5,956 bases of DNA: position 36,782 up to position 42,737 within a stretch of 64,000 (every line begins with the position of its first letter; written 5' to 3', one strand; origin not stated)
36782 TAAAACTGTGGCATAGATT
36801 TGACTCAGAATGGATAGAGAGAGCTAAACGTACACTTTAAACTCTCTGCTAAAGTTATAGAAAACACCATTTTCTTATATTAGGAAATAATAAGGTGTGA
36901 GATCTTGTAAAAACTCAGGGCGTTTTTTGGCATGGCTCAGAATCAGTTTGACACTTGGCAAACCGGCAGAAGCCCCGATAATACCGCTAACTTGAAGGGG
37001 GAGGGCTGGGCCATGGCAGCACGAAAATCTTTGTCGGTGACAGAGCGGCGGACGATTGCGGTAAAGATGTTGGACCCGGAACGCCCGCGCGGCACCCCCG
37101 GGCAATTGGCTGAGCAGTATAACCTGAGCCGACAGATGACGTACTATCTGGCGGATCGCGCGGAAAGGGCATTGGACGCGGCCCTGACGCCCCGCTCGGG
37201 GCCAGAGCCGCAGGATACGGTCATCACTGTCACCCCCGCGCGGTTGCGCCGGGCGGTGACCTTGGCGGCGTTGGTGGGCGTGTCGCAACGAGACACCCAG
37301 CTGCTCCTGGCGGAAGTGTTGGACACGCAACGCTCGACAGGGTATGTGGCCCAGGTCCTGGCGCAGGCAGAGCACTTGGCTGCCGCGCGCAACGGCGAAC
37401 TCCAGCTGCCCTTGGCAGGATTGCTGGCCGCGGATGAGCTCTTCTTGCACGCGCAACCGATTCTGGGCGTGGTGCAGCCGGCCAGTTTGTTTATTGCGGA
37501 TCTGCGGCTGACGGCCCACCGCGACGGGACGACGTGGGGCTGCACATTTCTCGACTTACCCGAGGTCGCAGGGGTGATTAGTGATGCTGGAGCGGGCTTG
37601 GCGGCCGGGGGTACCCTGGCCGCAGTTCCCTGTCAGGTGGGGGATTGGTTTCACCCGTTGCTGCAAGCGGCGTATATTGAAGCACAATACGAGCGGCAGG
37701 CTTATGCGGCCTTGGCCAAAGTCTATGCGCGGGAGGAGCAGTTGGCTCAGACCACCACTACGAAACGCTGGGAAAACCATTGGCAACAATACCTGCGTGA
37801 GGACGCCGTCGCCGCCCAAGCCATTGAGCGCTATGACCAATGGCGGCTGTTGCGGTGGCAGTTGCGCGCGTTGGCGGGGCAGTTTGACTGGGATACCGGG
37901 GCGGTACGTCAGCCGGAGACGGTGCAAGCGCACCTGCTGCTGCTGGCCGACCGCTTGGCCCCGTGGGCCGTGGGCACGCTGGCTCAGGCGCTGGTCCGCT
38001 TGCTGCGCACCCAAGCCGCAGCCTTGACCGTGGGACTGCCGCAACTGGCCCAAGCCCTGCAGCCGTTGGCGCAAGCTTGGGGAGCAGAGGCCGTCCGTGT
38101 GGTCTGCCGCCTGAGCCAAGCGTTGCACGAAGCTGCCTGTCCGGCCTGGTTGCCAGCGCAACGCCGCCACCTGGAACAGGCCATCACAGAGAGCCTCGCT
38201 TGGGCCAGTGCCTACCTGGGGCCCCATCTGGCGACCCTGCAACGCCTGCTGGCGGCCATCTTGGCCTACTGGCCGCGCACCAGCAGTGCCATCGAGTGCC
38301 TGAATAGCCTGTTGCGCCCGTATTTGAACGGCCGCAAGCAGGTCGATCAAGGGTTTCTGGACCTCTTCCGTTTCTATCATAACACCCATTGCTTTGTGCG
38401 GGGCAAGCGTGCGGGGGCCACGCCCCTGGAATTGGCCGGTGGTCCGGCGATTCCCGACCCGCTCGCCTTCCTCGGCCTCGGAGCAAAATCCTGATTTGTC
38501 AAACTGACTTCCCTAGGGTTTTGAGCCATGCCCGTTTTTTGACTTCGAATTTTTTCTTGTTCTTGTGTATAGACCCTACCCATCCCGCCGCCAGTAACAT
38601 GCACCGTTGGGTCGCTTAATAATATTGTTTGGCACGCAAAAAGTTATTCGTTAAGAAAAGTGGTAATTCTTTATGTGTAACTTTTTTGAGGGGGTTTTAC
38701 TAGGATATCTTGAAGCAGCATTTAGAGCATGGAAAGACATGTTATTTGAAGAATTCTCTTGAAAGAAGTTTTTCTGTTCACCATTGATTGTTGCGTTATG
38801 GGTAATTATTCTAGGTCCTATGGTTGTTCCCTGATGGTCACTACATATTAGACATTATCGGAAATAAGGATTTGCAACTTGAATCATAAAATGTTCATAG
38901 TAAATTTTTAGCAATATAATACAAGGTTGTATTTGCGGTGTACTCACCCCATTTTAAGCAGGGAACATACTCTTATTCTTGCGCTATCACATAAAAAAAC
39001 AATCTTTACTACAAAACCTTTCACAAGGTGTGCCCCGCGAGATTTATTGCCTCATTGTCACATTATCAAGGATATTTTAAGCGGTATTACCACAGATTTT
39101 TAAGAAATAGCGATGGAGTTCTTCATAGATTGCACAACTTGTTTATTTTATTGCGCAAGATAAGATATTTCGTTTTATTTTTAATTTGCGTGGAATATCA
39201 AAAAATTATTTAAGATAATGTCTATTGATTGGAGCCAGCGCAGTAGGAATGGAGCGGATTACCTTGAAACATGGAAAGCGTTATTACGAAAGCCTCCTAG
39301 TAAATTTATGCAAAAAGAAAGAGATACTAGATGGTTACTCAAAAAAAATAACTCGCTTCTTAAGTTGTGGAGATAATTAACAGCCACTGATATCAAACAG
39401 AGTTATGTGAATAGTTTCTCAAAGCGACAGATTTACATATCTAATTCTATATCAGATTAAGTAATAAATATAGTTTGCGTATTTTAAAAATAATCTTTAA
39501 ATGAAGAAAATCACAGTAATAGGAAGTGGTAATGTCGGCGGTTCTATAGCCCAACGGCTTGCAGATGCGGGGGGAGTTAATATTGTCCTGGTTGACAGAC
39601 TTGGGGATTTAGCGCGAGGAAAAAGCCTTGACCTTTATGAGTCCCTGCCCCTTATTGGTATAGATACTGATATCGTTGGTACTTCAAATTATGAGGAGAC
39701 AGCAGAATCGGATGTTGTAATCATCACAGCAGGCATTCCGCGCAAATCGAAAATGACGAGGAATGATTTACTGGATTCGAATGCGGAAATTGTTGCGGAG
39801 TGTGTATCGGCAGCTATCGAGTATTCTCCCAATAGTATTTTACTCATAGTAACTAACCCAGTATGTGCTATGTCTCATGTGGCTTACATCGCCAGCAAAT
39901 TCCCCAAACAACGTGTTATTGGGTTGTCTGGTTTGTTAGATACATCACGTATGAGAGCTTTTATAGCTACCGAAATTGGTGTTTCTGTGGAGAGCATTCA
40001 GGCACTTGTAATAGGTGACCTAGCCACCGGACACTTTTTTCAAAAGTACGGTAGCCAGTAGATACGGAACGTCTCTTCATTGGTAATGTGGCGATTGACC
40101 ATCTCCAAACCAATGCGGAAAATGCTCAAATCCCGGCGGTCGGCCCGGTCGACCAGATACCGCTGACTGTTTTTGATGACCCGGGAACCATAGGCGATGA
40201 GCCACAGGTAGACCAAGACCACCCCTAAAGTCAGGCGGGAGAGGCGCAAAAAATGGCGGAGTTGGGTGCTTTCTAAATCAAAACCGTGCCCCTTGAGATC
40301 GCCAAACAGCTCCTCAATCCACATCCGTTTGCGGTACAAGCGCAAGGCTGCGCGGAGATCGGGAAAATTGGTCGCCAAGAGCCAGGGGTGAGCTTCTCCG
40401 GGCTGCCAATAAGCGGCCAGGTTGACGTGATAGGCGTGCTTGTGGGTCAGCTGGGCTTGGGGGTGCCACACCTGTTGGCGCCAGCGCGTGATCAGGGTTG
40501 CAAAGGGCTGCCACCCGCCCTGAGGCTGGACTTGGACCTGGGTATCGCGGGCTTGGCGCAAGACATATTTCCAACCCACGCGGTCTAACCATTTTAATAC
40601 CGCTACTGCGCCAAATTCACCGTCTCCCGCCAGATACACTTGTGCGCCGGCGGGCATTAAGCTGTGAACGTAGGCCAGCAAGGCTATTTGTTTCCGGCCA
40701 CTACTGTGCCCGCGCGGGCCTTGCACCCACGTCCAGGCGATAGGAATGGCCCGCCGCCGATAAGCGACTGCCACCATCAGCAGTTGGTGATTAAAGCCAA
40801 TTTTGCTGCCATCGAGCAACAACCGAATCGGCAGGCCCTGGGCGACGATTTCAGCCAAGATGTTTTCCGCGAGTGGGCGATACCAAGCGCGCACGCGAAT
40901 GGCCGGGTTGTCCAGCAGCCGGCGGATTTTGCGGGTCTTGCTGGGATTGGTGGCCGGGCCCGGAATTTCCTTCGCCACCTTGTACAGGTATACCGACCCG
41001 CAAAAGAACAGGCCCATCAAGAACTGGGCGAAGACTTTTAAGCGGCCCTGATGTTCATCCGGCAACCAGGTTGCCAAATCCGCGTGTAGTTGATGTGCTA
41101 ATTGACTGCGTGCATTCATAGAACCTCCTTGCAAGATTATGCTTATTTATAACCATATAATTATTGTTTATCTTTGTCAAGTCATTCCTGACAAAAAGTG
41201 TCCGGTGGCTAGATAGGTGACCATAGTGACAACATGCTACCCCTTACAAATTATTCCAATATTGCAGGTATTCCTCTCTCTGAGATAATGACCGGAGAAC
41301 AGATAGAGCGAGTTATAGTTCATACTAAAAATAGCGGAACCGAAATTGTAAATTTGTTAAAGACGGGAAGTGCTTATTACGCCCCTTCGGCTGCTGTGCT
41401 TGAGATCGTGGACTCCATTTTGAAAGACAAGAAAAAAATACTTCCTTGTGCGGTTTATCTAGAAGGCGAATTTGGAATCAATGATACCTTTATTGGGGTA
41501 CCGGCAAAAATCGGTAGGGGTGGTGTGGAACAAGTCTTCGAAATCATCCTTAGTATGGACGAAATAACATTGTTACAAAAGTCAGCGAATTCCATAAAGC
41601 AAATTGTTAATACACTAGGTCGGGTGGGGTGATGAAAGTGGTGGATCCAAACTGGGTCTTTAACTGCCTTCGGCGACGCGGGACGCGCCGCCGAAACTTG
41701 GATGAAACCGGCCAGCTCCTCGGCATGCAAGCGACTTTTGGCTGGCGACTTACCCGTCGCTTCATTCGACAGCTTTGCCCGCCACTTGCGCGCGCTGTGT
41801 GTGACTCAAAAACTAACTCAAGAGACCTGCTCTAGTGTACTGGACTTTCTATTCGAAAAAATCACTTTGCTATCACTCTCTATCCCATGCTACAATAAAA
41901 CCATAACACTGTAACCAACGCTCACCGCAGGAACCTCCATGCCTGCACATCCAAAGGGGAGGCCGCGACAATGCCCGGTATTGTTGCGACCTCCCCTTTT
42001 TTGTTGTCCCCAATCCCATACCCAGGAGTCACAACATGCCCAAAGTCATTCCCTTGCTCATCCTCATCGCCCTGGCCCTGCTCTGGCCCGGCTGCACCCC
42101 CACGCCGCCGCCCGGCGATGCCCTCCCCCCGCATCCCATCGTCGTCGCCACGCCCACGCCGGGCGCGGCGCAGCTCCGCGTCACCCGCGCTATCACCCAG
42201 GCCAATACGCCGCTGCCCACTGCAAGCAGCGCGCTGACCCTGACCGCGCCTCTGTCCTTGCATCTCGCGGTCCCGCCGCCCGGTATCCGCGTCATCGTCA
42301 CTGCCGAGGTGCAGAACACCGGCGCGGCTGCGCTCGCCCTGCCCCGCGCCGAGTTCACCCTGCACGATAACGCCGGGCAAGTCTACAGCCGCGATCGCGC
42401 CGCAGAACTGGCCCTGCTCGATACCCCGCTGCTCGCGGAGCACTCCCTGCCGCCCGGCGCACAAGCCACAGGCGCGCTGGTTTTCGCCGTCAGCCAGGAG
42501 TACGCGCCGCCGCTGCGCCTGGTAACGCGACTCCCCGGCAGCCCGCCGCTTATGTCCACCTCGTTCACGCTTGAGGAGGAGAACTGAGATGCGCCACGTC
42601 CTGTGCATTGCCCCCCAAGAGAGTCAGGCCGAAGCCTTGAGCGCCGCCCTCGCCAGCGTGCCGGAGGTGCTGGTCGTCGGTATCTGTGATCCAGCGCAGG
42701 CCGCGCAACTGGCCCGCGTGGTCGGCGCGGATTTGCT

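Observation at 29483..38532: IS inverted-repeat tips bracket an AT-rich seven-gene biosynthetic cassette (transposon-like unit)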

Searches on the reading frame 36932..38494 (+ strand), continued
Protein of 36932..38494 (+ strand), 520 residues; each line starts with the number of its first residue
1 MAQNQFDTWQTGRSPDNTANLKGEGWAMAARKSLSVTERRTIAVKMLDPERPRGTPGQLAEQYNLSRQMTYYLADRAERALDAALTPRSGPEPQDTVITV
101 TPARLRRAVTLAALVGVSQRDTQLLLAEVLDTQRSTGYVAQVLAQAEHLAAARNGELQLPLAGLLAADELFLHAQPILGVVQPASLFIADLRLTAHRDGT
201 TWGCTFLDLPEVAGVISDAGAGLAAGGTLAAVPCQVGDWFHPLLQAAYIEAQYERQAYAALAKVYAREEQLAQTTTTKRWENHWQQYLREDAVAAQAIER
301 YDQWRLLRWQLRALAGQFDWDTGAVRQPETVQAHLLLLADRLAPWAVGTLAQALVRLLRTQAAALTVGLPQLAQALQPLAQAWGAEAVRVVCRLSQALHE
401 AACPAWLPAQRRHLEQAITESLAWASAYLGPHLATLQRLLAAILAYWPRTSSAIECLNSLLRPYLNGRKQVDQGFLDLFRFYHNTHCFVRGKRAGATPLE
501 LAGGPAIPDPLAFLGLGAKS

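Call 34: find_encoding_contigs(protein=P0194, flank=10000, max_places=3)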
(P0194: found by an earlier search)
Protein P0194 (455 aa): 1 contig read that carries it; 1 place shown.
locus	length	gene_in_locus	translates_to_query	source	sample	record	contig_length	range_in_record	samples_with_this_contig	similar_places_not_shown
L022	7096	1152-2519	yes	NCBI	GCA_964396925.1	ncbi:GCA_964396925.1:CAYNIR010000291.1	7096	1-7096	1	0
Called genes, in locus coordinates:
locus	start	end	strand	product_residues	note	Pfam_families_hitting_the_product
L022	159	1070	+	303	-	-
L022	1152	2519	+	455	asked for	PF01656:CbiA, PF10609:ParA (faint), PF13614:AAA_31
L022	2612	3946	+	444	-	PF00437:T2SSE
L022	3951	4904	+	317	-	-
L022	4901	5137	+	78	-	-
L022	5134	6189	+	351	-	PF08666:SAF (faint)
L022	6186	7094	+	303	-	?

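Call 56: find_related_loci(query=window:37013-38494:+, collection=metagenome_contigs, flank=1500)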
Query window:37013-38494:+ (493 aa) in metagenome_contigs; peptide patterns used: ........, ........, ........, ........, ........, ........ (x = any residue, [..] = any of these).
88 stretches matched a pattern; 3 encode a relative of the query (tblastn E <= 1e-3); 3 distinct loci.
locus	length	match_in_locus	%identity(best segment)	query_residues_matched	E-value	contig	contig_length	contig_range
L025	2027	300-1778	83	1-493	0e+0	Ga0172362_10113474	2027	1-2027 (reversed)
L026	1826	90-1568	65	1-493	0e+0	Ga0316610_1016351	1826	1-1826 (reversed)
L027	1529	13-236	63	413-487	1e-18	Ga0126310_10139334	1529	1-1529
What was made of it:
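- Tried and rejected: Second metagenome scan with the transposase: 3 loci (call 56).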

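Call 62: search_protein_families(library=pfam, alignment_id=A2, max_evalue=0.01)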
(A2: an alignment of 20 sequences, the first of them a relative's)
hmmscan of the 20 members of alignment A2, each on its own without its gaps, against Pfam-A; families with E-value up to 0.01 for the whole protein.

A. member 1, P0001 (493 aa): 0 families

B. families by the number of members that match (of 20 scanned): 6 families
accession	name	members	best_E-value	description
PF01610.23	DDE_Tnp_ISL3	3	7.4e-06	Transposase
PF13551.12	HTH_29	3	0.00083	Winged helix-turn helix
PF02796.21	HTH_7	2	0.00012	Helix-turn-helix domain of resolvase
PF13384.12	HTH_23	2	0.00066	Homeodomain-like domain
PF10551.15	MULE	2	0.0014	MULE transposase domain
PF00872.24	Transposase_mut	1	0.0013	Transposase, Mutator family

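Call 63: search_protein_families(library=ncbifam, alignment_id=A2, max_evalue=0.01)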
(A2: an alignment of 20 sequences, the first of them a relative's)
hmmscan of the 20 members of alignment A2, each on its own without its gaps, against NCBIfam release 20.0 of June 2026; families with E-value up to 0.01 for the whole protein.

A. member 1, P0001 (493 aa): 0 families

B. families by the number of members that match (of 20 scanned): 5 families
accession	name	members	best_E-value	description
NF033543.2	transpos_IS256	6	1.9e-05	IS256 family transposase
NF033550.5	transpos_ISL3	5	5.9e-09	ISL3 family transposase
NF033577.2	transpos_IS481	2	7.7e-05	IS481 family transposase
NF033545.0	transpos_IS630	1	0.0079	IS630 family transposase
NF033544.1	transpos_IS1249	1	0.0083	IS1249 family transposase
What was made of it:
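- On ISL3 family IS: Of 20 aligned relatives, 3 hit PF01610, 5 hit NF033550 and 6 hit IS256 (calls 62, 63).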

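Call 64: search_solved_structures(query=A2, max_evalue=1)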
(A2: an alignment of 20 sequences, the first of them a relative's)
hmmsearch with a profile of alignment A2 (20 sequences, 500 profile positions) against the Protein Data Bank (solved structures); distinct sequences matched with E-value up to 1: 7.
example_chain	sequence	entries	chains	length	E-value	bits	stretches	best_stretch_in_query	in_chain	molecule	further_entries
9dm3_A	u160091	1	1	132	0.02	16.9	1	283-390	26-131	naphthalenediimide binding protein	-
4uos_A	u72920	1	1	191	0.074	15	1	259-425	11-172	DESIGNED HELICAL BUNDLE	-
6xg8_A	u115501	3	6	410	0.076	15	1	77-231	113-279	Mutator family transposase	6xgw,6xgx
2e7s_A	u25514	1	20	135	0.085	14.8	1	260-364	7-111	Rab guanine nucleotide exchange factor SEC2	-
6y07_A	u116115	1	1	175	0.45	12.4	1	295-431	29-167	sohair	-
2ocy_A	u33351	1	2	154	0.67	11.9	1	256-364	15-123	Rab guanine nucleotide exchange factor SEC2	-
1s7o_A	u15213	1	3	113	0.77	11.7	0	31-57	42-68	Hypothetical UPF0122 protein SPy1201/SpyM3_0842/SPs1042/spyM18_1152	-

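Call 80: search_dna_similar(query=window:37013-38494:+, collection=plasmids, mode=protein, max_rows=12, max_evalue=0.001)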
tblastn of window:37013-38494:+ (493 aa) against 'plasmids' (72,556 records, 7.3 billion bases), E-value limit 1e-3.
Records with a match: 2; places in all: 2; records where one place covers at least 80% of the query: 0.
Best place of each record, by identity: <60% 2.
By first word of the organism name: Acaryochloris 2.
By predicted mobility (MOB-suite, as given by PLSDB): conjugative 2.
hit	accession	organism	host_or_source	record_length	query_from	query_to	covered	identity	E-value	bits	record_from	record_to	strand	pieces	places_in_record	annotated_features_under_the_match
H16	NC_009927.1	Acaryochloris marina MBIC11017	-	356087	421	489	14%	38.9%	1e-4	53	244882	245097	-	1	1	hypothetical protein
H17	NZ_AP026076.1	Acaryochloris marina MBIC10699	cell culture,Ascidian, Diplosoma similis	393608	421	489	14%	38.9%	1e-4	53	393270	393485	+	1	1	hypothetical protein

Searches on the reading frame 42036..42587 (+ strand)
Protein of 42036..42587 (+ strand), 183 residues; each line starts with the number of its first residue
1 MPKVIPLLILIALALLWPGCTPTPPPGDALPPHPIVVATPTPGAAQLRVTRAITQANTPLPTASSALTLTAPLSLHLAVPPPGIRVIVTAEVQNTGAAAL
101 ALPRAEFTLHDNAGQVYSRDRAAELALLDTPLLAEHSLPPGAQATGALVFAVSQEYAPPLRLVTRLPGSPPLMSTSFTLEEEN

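Call 36: find_related_loci(query=window:42036-42587:+, collection=metagenome_contigs, flank=10000)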
Query window:42036-42587:+ (183 aa) in metagenome_contigs; peptide patterns used: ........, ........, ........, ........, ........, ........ (x = any residue, [..] = any of these).
600 stretches matched a pattern, but none encodes a relative of the query by tblastn (E <= 1e-3).
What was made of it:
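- Tried and rejected: That collection apparently lacks even the source contig (call 36).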

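Call 50: search_protein_families(library=pfam, proteins=[window:42036-42587:+], max_evalue=0.1)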
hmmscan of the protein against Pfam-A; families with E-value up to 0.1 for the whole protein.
window:42036-42587:+ (183 aa): 2 families
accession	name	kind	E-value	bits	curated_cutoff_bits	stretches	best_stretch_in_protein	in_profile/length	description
PF11906.13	DUF3426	-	2.9e-07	31.1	27.7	1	65-155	48-138/147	Protein of unknown function (DUF3426)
PF11611.13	DUF4352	-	5.3e-07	30.4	25.9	1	83-162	35-110/122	Domain of unknown function (DUF4352)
